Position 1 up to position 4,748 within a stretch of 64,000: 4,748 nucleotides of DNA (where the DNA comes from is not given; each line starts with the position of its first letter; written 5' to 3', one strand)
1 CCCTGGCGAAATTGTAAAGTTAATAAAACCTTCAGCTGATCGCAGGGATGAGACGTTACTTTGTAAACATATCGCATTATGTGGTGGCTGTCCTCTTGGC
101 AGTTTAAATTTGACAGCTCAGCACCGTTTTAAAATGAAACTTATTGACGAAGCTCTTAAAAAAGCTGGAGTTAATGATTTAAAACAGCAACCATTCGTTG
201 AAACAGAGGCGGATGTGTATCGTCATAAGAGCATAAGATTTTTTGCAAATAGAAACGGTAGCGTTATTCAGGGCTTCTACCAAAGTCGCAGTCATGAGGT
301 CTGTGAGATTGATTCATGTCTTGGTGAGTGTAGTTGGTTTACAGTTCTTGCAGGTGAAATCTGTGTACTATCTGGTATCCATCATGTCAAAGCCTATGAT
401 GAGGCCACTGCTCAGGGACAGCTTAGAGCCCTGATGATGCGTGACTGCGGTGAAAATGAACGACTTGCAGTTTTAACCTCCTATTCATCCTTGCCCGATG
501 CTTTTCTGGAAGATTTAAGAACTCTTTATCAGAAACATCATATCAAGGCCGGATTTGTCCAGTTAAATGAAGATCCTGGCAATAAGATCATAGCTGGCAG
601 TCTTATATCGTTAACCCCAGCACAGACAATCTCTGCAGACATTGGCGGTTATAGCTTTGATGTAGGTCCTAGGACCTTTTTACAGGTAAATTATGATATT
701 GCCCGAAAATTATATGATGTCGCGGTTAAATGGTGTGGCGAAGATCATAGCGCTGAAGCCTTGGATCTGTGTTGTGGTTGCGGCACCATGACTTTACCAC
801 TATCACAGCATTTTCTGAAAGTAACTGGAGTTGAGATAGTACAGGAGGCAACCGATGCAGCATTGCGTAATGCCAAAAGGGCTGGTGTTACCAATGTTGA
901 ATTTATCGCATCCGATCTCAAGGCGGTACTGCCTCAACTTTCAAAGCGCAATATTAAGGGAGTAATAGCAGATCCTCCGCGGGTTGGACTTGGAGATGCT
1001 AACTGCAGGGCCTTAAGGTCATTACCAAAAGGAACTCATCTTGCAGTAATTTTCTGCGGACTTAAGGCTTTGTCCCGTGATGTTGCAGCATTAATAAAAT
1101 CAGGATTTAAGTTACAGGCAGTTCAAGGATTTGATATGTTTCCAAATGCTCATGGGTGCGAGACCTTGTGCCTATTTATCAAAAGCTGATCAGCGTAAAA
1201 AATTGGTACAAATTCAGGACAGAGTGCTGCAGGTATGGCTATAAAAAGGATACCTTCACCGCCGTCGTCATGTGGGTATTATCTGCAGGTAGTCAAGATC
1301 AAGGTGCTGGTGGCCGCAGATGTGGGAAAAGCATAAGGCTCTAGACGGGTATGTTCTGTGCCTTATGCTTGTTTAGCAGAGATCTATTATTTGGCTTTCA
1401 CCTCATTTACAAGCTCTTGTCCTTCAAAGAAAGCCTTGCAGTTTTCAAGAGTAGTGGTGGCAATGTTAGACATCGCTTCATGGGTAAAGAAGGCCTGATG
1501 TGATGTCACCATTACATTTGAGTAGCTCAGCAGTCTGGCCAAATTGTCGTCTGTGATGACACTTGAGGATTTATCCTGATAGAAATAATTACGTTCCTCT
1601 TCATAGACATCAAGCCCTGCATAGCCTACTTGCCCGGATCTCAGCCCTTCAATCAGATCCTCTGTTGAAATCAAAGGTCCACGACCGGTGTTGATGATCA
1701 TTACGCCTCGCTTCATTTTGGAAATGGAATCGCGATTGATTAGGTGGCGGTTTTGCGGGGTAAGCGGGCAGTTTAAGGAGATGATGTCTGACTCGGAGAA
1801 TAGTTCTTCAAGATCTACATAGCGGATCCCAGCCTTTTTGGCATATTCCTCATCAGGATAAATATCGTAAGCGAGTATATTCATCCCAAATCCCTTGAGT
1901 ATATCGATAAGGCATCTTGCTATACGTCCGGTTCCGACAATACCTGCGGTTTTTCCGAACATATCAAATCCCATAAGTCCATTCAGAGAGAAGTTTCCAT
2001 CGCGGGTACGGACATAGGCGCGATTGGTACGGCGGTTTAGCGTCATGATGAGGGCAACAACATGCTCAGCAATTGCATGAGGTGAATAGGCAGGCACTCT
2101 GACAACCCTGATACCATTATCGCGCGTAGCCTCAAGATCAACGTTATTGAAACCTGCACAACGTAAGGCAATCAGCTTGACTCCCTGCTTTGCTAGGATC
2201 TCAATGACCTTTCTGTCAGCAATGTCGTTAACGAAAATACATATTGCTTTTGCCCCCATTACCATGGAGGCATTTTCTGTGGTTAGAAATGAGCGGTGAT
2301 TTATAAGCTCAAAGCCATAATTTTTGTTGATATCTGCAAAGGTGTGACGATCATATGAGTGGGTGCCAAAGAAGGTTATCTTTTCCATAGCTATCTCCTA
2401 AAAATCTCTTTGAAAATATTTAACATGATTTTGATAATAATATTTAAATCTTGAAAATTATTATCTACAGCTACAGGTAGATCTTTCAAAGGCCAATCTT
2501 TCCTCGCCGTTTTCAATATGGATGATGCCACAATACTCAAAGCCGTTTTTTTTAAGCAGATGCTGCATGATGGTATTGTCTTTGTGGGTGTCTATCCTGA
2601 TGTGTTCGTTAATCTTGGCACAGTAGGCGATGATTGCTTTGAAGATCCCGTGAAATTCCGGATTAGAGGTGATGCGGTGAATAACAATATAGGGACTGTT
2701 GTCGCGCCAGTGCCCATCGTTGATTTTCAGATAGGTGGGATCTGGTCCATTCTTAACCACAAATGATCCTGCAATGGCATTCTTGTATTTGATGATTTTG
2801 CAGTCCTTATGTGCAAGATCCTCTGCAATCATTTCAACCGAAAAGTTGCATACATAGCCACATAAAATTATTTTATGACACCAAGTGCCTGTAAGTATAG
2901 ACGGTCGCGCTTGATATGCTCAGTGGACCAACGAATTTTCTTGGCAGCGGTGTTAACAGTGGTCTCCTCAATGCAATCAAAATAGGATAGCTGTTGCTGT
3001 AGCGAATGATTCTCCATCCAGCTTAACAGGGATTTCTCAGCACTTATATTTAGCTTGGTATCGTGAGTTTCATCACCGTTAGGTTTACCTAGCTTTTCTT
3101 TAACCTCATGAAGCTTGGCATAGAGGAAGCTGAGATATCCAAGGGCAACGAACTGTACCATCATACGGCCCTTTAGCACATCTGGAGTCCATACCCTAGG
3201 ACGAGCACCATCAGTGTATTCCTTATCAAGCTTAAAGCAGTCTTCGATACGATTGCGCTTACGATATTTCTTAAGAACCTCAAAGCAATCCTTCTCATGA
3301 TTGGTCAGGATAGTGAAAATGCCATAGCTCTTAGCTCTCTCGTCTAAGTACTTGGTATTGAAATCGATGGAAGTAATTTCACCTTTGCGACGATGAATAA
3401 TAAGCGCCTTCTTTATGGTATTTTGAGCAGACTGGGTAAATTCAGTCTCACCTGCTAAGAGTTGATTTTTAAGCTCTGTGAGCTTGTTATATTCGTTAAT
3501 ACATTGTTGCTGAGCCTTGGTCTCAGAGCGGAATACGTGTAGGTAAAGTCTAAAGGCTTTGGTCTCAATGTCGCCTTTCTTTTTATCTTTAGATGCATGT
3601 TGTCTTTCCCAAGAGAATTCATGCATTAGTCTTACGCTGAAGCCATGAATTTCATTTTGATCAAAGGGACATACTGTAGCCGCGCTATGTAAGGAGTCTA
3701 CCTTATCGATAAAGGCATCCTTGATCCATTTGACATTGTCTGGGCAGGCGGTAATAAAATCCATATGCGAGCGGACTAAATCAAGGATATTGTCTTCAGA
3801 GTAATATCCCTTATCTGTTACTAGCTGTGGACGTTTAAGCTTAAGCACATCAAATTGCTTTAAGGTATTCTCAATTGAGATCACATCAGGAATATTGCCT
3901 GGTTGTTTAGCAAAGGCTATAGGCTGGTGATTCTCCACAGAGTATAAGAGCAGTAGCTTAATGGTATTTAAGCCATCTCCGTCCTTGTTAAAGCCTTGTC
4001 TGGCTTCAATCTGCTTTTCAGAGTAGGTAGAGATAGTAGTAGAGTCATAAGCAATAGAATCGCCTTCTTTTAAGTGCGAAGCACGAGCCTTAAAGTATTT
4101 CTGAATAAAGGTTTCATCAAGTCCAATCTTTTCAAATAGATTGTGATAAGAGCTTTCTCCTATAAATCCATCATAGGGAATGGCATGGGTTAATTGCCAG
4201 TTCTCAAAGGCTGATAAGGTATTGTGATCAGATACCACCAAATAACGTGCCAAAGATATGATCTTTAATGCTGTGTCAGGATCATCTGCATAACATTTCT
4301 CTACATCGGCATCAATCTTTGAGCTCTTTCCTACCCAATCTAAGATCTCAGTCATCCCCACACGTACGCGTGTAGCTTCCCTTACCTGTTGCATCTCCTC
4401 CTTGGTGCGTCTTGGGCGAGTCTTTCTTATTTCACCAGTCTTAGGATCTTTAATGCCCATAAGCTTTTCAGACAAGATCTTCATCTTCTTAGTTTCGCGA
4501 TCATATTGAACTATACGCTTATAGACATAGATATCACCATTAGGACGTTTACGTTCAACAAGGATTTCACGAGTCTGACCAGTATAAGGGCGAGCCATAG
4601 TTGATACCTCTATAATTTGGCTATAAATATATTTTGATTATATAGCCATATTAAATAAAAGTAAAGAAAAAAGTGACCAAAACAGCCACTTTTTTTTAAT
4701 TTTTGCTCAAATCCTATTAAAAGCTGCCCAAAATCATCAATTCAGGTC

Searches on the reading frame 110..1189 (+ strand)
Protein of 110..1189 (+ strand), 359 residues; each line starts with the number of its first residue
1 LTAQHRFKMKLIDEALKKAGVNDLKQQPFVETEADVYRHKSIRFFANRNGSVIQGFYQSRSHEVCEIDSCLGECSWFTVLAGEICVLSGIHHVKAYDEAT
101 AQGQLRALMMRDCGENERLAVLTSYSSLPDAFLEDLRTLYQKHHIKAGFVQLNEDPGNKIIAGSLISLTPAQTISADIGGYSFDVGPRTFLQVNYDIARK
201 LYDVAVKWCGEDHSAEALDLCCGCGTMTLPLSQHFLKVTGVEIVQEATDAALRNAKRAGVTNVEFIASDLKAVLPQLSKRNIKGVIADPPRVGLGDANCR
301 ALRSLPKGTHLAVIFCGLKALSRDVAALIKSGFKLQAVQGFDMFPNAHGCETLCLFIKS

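Call 34: search_protein_families(library=pfam, proteins=[window:110-1189:+], max_evalue=0.00001)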
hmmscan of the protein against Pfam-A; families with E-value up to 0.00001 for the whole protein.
window:110-1189:+ (359 aa): 6 families
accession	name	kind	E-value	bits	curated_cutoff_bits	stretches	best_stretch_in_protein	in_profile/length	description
PF05958.17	tRNA_U5-meth_tr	-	1.4e-14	54.3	23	1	188-356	177-354/357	tRNA (Uracil-5-)-methyltransferase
PF13649.12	Methyltransf_25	-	3.1e-09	37.9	27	1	218-275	2-59/97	Methyltransferase domain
PF13847.12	Methyltransf_31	-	1.3e-07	31.8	27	1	215-286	5-79/145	Methyltransferase domain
PF09445.16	Methyltransf_15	-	2.7e-06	27.5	22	1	217-293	4-83/165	RNA cap guanine-N2 methyltransferase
PF02390.23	Methyltransf_4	-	6e-06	26.3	24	0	217-285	5-76/173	Putative methyltransferase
PF05175.20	MTS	-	8.6e-06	25.9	23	0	211-290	29-107/170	Methyltransferase small domain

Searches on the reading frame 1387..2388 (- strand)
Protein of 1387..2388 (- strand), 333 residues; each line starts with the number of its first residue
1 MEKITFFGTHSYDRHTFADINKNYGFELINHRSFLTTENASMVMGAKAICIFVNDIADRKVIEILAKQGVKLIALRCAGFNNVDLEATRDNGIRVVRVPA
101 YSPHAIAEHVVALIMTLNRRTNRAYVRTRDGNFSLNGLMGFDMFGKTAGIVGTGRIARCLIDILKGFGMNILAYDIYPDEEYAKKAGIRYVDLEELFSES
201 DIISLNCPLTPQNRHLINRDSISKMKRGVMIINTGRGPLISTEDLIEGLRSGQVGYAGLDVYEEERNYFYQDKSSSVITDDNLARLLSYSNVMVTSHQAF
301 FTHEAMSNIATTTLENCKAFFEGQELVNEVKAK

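Call 34: search_protein_families(library=pfam, proteins=[window:1387-2388:-], max_evalue=0.00001)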
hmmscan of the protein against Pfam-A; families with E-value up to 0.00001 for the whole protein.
window:1387-2388:- (333 aa): 2 families
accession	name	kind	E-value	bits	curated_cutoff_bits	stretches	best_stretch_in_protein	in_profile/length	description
PF02826.25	2-Hacid_dh_C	-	1.2e-53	181.6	25.1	1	111-299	1-178/178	D-isomer specific 2-hydroxyacid dehydrogenase, NAD binding domain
PF00389.36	2-Hacid_dh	-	2.7e-32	111.7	24.6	1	11-331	9-134/134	D-isomer specific 2-hydroxyacid dehydrogenase, catalytic domain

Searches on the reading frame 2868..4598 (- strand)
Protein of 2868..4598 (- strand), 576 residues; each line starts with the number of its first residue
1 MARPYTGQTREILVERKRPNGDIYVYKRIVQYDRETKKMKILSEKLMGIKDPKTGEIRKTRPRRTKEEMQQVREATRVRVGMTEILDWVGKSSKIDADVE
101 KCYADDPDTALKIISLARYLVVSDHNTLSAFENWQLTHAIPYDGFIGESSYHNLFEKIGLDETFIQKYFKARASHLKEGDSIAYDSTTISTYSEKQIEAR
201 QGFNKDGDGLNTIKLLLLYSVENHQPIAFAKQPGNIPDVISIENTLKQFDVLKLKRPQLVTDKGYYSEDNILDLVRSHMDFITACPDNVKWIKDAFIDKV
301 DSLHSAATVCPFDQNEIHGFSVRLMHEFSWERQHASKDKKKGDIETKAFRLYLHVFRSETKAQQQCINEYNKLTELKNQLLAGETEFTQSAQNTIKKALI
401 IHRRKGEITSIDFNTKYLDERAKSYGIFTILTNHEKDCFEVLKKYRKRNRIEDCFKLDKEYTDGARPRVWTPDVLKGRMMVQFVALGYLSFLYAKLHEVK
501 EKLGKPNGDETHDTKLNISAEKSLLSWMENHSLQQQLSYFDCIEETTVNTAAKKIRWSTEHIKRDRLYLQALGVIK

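Call 34: search_protein_families(library=pfam, proteins=[window:2868-4598:-], max_evalue=0.00001)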
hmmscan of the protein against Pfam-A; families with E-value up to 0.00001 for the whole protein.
window:2868-4598:- (576 aa): 1 family
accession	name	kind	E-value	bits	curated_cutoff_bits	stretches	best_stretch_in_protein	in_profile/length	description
PF01609.27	DDE_Tnp_1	-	8.6e-12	45.7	23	1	182-461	7-173/200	Transposase DDE domain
